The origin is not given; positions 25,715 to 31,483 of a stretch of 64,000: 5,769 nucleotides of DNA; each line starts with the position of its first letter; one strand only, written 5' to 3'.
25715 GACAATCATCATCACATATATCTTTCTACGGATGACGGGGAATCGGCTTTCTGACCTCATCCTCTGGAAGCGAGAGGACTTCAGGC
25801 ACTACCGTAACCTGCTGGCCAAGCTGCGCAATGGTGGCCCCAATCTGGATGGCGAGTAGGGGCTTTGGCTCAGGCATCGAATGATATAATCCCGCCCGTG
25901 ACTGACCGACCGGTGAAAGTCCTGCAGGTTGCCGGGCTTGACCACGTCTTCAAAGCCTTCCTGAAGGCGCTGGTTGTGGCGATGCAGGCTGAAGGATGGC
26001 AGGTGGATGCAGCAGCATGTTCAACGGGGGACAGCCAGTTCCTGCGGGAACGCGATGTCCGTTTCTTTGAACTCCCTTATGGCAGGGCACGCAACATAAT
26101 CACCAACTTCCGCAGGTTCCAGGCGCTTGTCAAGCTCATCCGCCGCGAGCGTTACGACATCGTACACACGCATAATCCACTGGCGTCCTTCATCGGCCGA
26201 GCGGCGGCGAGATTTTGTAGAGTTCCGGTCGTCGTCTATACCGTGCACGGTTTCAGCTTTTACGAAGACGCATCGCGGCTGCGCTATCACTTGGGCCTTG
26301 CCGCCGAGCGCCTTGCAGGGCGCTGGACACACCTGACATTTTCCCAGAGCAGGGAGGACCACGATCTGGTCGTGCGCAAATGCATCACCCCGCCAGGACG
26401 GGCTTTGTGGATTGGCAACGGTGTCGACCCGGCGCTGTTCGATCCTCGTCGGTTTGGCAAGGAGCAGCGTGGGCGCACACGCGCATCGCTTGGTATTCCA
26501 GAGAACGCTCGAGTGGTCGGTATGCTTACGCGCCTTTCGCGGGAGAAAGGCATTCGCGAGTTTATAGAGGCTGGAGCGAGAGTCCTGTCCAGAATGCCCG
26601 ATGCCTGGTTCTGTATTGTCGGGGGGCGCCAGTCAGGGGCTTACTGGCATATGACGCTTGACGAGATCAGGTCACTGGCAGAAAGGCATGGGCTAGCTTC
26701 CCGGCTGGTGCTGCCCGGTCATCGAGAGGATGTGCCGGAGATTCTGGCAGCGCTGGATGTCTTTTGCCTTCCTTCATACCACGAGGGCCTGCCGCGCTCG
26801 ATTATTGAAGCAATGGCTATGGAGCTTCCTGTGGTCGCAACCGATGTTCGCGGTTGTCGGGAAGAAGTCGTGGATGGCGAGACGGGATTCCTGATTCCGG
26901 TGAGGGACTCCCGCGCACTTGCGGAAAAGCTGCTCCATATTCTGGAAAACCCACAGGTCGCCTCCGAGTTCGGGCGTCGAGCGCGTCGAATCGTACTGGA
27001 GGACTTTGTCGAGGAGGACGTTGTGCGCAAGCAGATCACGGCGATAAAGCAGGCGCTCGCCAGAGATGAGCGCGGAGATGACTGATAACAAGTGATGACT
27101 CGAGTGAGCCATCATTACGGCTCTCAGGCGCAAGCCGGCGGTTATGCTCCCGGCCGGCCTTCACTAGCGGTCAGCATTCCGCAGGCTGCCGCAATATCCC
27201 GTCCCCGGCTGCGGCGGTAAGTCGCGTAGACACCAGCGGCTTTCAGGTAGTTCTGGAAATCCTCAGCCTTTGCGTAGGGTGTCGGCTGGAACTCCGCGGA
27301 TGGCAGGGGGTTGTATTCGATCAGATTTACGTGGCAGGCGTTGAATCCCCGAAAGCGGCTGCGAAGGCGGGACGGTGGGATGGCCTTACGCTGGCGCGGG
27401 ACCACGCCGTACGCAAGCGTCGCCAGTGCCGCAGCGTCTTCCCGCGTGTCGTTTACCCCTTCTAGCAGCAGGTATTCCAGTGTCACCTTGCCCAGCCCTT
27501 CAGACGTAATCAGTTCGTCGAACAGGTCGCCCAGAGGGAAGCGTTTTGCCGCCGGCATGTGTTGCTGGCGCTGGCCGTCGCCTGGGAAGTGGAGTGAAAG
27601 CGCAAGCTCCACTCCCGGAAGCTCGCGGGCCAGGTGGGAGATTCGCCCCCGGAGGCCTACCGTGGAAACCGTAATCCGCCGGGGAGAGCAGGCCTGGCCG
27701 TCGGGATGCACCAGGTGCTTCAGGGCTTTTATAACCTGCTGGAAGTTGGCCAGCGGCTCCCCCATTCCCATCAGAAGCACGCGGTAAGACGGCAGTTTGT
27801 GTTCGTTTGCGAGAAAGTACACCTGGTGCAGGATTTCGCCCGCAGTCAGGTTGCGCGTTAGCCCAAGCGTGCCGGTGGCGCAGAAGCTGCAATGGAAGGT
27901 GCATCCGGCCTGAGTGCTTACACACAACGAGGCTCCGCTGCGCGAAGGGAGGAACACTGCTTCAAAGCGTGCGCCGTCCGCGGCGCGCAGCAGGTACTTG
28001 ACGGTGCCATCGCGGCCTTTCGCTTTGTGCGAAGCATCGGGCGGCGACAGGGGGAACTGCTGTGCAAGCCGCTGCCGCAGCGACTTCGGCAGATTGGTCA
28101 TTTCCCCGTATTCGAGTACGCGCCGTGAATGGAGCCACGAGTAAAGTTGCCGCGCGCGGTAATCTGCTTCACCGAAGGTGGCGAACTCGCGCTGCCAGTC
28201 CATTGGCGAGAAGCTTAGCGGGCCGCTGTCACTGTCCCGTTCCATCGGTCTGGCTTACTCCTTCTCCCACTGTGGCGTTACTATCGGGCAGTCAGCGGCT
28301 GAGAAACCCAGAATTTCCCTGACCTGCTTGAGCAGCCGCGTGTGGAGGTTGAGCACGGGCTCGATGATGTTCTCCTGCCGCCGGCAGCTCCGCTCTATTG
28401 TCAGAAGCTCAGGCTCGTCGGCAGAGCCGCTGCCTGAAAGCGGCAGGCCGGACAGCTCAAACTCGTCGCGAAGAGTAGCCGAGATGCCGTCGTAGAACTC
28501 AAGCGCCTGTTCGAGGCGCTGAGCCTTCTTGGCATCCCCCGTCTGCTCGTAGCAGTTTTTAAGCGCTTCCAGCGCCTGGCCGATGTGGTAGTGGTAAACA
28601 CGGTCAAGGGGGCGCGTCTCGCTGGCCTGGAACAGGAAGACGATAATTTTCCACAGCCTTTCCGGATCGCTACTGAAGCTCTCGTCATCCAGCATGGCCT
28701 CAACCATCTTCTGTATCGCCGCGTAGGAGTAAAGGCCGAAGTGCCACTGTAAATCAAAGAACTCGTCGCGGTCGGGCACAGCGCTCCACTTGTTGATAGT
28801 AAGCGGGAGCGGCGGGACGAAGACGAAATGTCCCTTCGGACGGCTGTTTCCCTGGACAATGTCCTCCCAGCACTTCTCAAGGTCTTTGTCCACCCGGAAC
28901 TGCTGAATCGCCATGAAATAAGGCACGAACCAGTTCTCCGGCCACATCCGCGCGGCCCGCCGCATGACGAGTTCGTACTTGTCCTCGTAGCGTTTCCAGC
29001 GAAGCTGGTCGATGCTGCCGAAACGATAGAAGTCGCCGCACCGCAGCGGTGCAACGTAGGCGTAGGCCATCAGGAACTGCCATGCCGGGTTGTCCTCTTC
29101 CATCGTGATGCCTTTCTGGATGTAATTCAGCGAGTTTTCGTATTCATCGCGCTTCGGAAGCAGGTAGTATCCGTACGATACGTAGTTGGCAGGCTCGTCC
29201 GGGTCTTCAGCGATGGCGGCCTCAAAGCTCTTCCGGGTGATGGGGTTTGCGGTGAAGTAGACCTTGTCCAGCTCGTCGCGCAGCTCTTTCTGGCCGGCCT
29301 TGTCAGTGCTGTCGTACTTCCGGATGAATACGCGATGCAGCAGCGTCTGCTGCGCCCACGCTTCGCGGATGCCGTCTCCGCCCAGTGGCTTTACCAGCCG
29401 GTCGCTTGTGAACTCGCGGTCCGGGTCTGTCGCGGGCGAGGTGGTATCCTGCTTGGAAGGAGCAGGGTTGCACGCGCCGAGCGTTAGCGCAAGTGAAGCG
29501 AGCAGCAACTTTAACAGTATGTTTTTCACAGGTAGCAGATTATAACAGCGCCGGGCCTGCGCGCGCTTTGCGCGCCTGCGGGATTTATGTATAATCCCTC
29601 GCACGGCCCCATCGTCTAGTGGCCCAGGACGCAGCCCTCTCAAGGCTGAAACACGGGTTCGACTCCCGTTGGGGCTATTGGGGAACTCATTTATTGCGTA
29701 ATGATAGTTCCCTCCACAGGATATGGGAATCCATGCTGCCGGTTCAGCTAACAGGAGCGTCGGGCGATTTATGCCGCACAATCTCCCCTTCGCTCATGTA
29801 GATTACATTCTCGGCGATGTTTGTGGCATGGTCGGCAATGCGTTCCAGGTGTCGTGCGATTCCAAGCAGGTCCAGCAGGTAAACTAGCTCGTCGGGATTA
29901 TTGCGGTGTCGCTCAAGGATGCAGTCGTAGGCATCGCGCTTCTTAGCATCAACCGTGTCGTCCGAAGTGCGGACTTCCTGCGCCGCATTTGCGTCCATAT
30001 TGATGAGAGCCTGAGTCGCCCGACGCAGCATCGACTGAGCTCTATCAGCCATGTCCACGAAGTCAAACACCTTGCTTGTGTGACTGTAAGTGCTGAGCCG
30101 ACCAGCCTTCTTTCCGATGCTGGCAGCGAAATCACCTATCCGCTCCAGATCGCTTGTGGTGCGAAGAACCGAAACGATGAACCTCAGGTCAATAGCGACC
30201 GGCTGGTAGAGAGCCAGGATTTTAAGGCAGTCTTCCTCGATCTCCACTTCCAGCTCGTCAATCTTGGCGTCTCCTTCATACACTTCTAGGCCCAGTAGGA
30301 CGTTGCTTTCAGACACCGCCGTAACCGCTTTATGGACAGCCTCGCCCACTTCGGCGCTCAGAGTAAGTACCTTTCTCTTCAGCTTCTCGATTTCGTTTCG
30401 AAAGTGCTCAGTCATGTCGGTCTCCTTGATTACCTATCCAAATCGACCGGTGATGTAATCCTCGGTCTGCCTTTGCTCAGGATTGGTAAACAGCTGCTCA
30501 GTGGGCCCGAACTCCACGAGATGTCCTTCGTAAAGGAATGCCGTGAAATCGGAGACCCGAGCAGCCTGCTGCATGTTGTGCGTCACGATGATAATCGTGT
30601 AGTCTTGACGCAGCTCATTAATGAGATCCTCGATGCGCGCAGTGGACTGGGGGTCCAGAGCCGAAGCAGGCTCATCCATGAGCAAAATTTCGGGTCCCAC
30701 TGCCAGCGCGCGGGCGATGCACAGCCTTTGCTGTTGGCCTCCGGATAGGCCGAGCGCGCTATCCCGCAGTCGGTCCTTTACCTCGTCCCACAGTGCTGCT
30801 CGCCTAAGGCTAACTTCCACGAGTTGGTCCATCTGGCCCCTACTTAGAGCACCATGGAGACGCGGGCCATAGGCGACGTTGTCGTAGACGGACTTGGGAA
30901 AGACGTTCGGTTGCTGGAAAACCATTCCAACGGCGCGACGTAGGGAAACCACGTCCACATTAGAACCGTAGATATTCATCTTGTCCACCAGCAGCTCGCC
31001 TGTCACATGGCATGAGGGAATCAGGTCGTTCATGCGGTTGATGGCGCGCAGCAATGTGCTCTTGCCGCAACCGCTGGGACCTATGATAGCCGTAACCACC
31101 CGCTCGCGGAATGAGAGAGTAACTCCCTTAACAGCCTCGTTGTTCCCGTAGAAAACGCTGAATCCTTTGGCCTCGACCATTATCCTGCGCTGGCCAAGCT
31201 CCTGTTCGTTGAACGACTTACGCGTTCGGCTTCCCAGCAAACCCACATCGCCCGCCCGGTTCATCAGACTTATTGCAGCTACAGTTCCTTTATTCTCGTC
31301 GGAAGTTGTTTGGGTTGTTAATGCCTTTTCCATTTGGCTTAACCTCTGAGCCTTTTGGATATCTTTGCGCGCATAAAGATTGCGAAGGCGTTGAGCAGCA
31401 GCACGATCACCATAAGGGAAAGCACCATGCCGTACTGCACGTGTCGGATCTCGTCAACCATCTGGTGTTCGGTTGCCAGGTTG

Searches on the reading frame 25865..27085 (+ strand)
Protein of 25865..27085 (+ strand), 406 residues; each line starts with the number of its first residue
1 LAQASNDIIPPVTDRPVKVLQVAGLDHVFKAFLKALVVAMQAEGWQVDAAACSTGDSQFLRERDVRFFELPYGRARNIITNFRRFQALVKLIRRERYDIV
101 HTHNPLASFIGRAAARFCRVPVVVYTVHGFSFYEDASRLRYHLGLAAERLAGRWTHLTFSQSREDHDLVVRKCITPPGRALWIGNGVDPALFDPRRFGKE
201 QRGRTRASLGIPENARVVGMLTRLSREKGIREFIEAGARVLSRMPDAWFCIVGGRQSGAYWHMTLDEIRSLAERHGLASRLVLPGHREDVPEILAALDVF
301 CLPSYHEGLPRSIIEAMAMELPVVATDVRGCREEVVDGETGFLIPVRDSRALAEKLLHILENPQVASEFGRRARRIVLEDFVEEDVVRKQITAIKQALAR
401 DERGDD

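Call 31: search_protein_families(library=pfam, proteins=[window:25865-27085:+], max_evalue=0.0001)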
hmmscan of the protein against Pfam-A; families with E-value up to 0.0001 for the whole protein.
window:25865-27085:+ (406 aa): 5 families
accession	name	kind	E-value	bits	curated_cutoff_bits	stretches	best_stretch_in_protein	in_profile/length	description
PF00534.26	Glycos_transf_1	-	3.7e-37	127.9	26.4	1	204-375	4-171/172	Glycosyl transferases group 1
PF13692.12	Glyco_trans_1_4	-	2.6e-35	122.2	27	1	216-362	2-142/142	Glycosyl transferases group 1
PF13439.12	Glyco_transf_4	-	1.4e-20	74.5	28.5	1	33-190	8-169/170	Glycosyltransferase Family 4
PF13579.12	Glyco_trans_4_4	-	6.1e-19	69.3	29.7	1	34-186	8-158/158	Glycosyl transferase 4-like domain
PF13477.12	Glyco_trans_4_2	-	1.7e-12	48.1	23.4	1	27-142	7-121/139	Glycosyl transferase 4-like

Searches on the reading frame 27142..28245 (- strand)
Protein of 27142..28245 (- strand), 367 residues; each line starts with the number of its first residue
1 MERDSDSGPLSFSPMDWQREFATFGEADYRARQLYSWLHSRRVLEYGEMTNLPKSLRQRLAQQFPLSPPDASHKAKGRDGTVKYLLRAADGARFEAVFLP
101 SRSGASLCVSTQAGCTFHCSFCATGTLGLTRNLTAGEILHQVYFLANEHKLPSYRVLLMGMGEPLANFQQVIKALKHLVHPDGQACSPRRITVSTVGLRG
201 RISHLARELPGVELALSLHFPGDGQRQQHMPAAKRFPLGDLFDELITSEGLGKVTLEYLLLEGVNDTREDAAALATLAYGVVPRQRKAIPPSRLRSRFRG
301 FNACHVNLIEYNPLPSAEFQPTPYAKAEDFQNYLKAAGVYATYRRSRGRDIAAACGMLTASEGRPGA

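Call 31: search_protein_families(library=pfam, proteins=[window:27142-28245:-], max_evalue=0.0001)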
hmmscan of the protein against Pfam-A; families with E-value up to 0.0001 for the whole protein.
window:27142-28245:- (367 aa): 2 families
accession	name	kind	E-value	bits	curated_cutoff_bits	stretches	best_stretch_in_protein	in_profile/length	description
PF21016.3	RlmN_N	-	4.8e-12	45.9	24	1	21-63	15-57/60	Ribosomal RNA large subunit methyltransferase N-terminal domain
PF04055.27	Radical_SAM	-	3.1e-09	37.7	29.5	1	110-219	2-110/166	Radical SAM superfamily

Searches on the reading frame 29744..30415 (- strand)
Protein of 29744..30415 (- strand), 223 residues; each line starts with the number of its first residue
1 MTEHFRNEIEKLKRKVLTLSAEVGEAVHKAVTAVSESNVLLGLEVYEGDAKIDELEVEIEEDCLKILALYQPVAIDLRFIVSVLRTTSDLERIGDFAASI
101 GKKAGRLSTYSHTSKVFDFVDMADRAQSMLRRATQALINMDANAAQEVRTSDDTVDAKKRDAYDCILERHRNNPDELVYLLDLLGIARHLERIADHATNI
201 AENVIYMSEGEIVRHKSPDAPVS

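Call 31: search_protein_families(library=pfam, proteins=[window:29744-30415:-], max_evalue=0.0001)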
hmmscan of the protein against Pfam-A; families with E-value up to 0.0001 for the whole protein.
window:29744-30415:- (223 aa): 1 family
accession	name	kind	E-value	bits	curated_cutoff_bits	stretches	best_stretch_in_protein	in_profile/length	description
PF01895.24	PhoU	-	2.9e-42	143.4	23.5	2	18-103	3-88/89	PhoU domain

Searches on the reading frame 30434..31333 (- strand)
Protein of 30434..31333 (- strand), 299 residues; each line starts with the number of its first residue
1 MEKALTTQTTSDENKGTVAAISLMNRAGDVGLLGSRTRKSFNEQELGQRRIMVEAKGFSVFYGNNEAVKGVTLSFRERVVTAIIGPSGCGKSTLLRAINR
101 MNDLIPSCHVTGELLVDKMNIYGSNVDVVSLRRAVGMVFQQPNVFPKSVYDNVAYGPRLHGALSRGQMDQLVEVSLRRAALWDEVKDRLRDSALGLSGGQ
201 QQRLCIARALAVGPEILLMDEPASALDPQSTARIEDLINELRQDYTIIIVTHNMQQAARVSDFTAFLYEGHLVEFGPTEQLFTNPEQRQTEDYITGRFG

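Call 31: search_protein_families(library=pfam, proteins=[window:30434-31333:-], max_evalue=0.0001)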
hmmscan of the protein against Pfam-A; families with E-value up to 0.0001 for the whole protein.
window:30434-31333:- (299 aa): 5 families
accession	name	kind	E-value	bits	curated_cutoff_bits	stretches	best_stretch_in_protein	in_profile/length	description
PF00005.33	ABC_tran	-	1.6e-29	103.7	25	1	69-223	2-136/137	ABC transporter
PF13304.12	AAA_21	-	6.4e-15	56.4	27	1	179-254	221-300/304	AAA domain, putative AbiEii toxin, Type IV TA system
PF02463.25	SMC_N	-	6.5e-11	42.5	40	1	195-262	136-207/220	RecF/RecN/SMC N terminal domain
PF20703.3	nSTAND1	-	9e-06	26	27.1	1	59-97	14-52/379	Novel STAND NTPase 1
PF13555.12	AAA_29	-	1.3e-05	25.2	27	1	69-99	13-43/61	P-loop containing region of AAA domain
